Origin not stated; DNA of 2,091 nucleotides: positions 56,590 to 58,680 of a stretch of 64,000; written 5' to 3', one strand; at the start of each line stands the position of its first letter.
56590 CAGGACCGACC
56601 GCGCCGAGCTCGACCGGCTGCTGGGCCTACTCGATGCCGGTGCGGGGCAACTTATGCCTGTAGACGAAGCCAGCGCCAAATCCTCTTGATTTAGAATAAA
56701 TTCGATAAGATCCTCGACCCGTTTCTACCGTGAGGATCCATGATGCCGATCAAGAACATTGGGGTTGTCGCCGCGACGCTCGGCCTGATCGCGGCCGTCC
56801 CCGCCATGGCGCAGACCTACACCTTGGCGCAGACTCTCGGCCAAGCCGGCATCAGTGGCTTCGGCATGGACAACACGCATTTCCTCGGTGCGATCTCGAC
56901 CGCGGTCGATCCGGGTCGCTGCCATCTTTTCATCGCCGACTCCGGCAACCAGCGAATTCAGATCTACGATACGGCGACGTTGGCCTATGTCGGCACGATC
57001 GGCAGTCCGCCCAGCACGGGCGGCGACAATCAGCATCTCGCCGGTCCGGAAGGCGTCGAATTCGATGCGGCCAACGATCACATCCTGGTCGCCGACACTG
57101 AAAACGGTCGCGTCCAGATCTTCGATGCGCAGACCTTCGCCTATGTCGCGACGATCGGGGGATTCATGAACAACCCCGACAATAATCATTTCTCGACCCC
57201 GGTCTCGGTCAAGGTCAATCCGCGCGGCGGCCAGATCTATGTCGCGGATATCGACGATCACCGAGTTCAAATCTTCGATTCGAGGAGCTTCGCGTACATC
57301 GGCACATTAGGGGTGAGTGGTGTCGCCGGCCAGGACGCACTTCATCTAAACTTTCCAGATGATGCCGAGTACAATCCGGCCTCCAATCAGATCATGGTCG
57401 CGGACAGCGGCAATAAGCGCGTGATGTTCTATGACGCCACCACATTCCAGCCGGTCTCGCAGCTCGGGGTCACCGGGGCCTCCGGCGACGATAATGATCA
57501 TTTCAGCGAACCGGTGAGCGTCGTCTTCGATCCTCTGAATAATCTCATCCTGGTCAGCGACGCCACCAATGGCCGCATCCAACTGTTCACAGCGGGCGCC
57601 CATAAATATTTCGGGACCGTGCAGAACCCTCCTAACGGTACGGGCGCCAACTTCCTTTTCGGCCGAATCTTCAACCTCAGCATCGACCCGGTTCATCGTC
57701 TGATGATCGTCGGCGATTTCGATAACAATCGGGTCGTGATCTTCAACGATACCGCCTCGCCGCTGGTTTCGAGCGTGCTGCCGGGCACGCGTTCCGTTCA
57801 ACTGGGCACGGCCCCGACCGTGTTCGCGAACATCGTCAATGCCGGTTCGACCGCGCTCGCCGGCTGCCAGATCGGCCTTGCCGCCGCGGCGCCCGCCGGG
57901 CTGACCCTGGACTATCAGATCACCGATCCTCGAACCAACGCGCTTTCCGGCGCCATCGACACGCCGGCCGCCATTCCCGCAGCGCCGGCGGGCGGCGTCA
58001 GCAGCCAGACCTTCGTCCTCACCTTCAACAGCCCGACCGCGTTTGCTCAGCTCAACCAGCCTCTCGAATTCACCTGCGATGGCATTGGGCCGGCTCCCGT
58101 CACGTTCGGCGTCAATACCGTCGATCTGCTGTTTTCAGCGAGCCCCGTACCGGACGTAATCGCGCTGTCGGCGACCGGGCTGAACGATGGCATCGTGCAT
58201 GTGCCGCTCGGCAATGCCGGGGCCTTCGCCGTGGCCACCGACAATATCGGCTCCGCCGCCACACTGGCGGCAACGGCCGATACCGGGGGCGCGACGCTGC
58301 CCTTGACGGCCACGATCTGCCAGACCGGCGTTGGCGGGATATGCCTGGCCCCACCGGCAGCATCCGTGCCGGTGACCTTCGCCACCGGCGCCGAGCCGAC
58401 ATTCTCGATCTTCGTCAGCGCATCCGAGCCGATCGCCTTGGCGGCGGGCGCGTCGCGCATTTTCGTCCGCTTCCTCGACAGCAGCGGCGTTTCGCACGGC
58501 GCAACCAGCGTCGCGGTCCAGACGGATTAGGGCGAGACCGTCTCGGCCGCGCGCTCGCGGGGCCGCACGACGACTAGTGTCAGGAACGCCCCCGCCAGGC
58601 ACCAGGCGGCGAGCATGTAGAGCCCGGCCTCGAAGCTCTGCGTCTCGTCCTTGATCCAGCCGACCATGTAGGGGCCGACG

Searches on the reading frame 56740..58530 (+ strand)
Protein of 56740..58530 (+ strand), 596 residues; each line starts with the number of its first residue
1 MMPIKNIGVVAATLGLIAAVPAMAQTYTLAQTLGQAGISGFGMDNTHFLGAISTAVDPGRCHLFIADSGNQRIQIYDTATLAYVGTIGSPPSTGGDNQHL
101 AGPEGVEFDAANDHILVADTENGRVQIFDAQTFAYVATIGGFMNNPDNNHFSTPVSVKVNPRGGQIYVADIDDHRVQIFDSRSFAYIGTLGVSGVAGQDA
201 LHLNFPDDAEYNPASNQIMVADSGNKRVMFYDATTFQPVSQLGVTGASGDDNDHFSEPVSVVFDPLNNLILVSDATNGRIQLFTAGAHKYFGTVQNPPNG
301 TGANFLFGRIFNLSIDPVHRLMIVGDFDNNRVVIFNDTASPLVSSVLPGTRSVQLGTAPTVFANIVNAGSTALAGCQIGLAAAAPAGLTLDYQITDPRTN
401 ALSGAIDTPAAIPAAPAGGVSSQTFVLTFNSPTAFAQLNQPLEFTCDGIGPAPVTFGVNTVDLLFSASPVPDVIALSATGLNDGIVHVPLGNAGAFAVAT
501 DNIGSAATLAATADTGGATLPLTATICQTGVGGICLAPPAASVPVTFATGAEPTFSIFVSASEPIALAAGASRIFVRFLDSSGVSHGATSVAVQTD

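Call 93: search_protein_families(library=pfam, proteins=[window:56740-58530:+], max_evalue=0.001)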
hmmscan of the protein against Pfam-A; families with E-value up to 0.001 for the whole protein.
window:56740-58530:+ (596 aa): 3 families
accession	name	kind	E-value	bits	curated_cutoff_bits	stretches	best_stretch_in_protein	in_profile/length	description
PF01436.27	NHL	-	4.5e-27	93.1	20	2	100-128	1-28/28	NHL repeat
PF25174.1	Beta-prop_THOC3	-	2.1e-05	24.1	305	0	104-242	50-167/272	THOC3 beta-propeller domain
PF02239.22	Cytochrom_D1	-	4.9e-05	22.5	25.5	0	69-151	291-364/368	Cytochrome D1 heme domain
